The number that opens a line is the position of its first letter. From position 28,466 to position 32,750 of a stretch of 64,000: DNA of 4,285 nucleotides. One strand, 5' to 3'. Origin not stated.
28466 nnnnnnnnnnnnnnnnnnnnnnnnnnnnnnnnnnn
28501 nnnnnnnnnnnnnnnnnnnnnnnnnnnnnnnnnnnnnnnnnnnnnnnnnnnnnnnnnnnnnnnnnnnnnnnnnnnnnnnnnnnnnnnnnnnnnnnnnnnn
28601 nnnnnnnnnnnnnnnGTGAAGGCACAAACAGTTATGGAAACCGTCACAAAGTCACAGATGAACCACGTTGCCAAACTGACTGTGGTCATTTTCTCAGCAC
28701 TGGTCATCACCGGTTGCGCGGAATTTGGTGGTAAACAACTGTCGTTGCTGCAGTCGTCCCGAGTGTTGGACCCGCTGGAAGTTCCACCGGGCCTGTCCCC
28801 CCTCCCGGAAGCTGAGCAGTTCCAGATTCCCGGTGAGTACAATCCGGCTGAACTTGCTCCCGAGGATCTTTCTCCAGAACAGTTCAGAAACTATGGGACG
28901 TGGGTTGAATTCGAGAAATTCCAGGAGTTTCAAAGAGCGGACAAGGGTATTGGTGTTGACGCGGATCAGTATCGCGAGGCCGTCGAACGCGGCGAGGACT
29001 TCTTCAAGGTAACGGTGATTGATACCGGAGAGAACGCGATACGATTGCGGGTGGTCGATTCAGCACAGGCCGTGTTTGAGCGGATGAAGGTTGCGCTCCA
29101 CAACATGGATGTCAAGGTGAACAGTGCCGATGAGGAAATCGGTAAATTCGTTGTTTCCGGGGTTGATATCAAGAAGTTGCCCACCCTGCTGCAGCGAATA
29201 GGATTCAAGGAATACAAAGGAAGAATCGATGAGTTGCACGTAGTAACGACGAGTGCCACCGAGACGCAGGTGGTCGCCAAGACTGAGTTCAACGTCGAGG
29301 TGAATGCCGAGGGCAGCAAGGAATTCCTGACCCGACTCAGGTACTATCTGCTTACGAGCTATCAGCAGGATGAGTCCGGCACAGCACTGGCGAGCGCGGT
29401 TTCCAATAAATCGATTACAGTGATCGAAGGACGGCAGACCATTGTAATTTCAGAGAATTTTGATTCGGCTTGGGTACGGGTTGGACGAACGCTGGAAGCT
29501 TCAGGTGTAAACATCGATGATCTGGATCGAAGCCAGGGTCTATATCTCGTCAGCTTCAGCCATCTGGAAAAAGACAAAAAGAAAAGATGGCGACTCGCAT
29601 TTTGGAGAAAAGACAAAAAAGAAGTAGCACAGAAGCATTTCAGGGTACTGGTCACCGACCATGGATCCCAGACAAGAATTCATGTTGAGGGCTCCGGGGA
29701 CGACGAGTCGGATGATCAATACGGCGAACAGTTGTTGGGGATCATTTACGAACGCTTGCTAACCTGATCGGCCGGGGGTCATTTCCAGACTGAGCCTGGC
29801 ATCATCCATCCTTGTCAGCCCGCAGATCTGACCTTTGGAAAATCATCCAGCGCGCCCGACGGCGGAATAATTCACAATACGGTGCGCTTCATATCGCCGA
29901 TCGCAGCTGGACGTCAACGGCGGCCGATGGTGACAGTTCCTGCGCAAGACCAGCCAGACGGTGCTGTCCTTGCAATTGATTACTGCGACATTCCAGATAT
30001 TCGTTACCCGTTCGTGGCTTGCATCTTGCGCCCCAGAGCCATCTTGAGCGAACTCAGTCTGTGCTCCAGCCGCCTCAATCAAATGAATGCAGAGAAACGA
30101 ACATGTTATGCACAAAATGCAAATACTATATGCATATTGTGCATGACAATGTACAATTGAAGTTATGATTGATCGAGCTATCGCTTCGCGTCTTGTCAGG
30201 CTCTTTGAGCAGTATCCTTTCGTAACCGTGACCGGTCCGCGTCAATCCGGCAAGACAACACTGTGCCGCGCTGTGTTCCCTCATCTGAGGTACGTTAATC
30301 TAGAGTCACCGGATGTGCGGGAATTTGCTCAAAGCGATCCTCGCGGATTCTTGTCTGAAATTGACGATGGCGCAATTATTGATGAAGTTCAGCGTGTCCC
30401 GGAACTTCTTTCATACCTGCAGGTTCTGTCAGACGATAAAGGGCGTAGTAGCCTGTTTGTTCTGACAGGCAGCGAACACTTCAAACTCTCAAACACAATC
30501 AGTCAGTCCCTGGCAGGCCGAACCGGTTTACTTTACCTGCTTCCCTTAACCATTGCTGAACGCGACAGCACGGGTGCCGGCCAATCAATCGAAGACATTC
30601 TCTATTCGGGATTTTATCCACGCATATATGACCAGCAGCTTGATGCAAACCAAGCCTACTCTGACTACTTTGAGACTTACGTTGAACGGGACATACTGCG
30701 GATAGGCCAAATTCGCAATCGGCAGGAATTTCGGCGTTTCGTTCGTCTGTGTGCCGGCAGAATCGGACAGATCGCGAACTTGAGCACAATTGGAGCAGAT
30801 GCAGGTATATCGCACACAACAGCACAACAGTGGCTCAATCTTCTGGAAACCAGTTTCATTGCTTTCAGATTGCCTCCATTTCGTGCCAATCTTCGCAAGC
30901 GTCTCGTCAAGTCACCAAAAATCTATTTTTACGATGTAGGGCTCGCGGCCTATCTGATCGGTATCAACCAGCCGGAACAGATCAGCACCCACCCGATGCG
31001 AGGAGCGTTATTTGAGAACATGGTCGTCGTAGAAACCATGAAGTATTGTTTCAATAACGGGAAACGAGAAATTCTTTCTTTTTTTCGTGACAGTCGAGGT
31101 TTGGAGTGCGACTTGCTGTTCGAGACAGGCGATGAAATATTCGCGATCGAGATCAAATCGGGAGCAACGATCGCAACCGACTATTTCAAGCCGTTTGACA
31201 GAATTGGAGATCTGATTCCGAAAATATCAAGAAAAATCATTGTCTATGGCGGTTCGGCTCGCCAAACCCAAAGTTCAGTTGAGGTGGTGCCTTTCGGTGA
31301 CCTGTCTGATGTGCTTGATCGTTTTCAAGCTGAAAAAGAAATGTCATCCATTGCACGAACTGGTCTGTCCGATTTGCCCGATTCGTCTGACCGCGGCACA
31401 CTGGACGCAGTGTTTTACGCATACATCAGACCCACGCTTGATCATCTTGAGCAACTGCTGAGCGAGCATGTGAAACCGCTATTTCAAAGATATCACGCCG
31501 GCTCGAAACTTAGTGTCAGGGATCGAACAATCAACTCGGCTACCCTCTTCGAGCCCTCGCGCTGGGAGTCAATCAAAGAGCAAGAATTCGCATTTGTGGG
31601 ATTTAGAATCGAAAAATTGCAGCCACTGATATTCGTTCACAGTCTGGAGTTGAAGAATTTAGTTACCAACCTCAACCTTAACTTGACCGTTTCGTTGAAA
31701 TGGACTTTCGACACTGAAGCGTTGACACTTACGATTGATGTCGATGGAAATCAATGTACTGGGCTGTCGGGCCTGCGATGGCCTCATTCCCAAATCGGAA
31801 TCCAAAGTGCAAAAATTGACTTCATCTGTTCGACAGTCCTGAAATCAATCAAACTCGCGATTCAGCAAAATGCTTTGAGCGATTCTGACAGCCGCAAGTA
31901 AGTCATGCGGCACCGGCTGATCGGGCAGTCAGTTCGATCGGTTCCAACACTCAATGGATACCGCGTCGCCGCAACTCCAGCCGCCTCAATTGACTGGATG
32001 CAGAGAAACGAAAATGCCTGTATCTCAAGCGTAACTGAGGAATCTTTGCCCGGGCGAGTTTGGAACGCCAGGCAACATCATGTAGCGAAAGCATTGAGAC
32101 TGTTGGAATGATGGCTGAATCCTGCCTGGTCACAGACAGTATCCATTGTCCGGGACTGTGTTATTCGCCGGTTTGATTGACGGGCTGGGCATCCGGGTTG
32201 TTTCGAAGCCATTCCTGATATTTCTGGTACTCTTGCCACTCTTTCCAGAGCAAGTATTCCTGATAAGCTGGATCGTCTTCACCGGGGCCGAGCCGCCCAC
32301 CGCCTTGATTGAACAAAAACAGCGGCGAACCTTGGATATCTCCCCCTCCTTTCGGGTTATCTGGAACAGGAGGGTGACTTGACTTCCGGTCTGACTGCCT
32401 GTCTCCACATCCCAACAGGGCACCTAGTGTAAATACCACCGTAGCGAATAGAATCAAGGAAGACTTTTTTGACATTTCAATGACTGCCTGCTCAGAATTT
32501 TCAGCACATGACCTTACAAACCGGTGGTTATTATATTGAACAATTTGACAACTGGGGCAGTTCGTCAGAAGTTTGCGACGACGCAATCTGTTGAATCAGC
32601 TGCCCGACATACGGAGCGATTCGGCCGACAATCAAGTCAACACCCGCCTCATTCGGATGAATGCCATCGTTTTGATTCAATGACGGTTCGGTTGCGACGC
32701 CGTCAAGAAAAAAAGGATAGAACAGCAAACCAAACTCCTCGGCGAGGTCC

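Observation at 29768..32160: Single-gene islet: COG1373-type AAA ATPase bracketed by 42-bp imperfect direct repeats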

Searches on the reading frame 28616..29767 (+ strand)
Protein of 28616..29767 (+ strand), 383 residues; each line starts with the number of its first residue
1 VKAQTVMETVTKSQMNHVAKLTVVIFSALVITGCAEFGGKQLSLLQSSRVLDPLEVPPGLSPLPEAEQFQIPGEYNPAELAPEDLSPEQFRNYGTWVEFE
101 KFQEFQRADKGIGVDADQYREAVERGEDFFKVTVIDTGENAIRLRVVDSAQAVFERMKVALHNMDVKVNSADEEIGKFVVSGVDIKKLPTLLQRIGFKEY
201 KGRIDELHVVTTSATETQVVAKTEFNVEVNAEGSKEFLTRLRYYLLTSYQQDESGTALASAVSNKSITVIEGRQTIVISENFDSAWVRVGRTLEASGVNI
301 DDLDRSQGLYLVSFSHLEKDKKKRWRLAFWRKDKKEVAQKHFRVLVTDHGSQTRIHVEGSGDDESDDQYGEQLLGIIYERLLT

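Call 19: search_protein_families(library=pfam, proteins=[window:28616-29767:+], max_evalue=0.01)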
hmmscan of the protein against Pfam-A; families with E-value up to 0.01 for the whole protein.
window:28616-29767:+ (383 aa): 1 family
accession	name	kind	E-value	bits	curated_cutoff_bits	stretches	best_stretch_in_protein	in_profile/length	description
PF06804.17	Lipoprotein_18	-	1.3e-15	57.6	25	1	220-369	165-311/323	NlpB/DapX lipoprotein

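Call 59: find_related_loci(query=window:28616-29767:+, collection=metagenome_contigs, flank=6000)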
Query window:28616-29767:+ (383 aa) in metagenome_contigs; peptide patterns used: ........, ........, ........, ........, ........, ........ (x = any residue, [..] = any of these).
58 stretches matched a pattern, but none encodes a relative of the query by tblastn (E <= 1e-3).

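Call 60: find_homologous_proteins(query=window:28616-29767:+, max_evalue=1e-50)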
Query window:28616-29767:+ (383 aa): 54 proteins with E <= 1e-50 among 3694 candidates.
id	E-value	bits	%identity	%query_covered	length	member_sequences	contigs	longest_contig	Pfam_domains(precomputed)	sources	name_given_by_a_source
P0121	3.2e-245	831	100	98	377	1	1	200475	PF06804.18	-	-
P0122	1.3e-198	677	79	98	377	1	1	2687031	PF06804.18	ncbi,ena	-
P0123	1.9e-197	673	79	98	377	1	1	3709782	PF06804.18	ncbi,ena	-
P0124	8.1e-197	671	79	98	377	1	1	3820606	PF06804.18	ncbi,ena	-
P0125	1.8e-195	667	79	98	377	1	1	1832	PF06804.18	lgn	-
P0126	1.3e-185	635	74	98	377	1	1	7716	PF06804.18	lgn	-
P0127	3.3e-178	610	71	98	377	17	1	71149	PF06804.18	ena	-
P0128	3.6e-154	531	65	98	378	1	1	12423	PF06804.18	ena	-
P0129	4.4e-153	528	65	98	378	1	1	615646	PF06804.18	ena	-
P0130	1.2e-151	523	65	98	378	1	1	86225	PF06804.18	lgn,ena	-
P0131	5.0e-151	521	64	98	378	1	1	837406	PF06804.18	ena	-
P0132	1.1e-141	490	60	98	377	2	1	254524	PF06804.18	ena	-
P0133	7.6e-139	481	59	98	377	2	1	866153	PF06804.18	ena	-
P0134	5.8e-120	419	53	96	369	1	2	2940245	PF06804.18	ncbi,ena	-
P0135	7.0e-120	418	52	98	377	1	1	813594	PF06804.18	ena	-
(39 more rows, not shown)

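Call 61: find_encoding_contigs(protein=P0127, flank=9000, max_places=1)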
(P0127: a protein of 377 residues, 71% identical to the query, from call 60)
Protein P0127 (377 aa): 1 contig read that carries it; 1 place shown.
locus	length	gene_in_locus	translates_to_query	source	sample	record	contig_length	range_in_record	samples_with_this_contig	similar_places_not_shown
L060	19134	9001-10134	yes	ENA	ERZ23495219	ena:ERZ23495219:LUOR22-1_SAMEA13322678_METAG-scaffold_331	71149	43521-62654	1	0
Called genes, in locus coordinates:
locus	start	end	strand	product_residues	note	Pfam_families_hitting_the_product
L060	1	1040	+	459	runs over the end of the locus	PF10396:TrmE_N, PF12631:MnmE_helical, PF00009:GTP_EFTU (faint), PF00350:Dynamin_N (faint), PF01926:MMR_HSR1, PF02421:FeoB_N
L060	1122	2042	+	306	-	-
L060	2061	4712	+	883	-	-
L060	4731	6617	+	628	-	PF00890:FAD_binding_2 (faint), PF01134:GIDA, PF07992:Pyr_redox_2 (weak), PF12831:FAD_oxidored, PF21680:GIDA_C_1st, PF13932:SAM_GIDA_C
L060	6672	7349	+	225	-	PF02527:GidB, PF05175:MTS (weak), PF13847:Methyltransf_31, PF13649:Methyltransf_25 (weak)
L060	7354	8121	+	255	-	PF00142:Fer4_NifH, PF01656:CbiA, PF06564:CBP_BcsQ (weak), PF09140:MipZ (weak), PF10609:ParA (weak), PF13614:AAA_31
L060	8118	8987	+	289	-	PF02195:ParB_N, PF17762:HTH_ParB, PF23552:ParB_C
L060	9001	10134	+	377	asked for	PF06804:BamC_C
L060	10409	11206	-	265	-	PF00528:BPD_transp_1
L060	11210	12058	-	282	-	PF00528:BPD_transp_1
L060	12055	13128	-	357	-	PF02463:SMC_N (faint), PF00005:ABC_tran, PF13304:AAA_21 (faint), PF08402:TOBE_2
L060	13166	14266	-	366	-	PF01547:SBP_bac_1, PF13416:SBP_bac_8, PF13343:SBP_bac_6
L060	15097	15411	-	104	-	-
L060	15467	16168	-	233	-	PF25182:NonGDSL (weak), PF00657:Lipase_GDSL, PF13472:Lipase_GDSL_2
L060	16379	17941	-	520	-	PF02028:BCCT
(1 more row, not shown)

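Call 62: find_encoding_contigs(protein=P0129, flank=9000, max_places=1)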
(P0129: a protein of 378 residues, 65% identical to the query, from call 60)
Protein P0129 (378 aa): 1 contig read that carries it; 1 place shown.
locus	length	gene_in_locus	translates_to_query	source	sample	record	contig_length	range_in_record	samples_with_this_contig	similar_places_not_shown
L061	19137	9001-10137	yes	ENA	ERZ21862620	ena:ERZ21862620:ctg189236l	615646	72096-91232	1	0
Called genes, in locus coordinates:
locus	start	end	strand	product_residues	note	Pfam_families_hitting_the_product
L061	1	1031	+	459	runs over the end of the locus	PF10396:TrmE_N, PF12631:MnmE_helical, PF01926:MMR_HSR1, PF02421:FeoB_N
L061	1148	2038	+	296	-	-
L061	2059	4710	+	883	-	-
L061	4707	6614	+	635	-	PF00890:FAD_binding_2 (faint), PF01134:GIDA, PF07992:Pyr_redox_2 (weak), PF12831:FAD_oxidored, PF21680:GIDA_C_1st, PF13932:SAM_GIDA_C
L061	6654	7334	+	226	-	PF02527:GidB, PF05175:MTS (weak), PF13847:Methyltransf_31, PF13649:Methyltransf_25 (weak)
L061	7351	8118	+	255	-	PF00142:Fer4_NifH, PF01656:CbiA, PF06564:CBP_BcsQ (weak), PF09140:MipZ (faint), PF10609:ParA (weak), PF13614:AAA_31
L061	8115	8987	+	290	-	PF02195:ParB_N, PF17762:HTH_ParB, PF23552:ParB_C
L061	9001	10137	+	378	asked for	PF06804:BamC_C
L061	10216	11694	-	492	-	PF00171:Aldedh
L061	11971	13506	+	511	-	PF00528:BPD_transp_1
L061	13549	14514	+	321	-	PF04069:OpuAC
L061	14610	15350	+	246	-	PF00392:GntR, PF07729:FCD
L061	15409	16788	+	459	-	PF00202:Aminotran_3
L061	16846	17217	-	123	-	-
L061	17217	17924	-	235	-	PF25182:NonGDSL (weak), PF00657:Lipase_GDSL, PF13472:Lipase_GDSL_2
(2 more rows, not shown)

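Call 63: find_encoding_contigs(protein=P0132, flank=9000, max_places=1)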
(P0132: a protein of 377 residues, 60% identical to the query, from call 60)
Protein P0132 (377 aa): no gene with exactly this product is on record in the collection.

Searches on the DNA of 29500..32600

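Call 12: search_rna_families(source=window, start=29500, end=32600, threshold=evalue, max_evalue=1)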
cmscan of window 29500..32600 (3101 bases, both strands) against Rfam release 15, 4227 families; matches with E-value up to 1: 0.
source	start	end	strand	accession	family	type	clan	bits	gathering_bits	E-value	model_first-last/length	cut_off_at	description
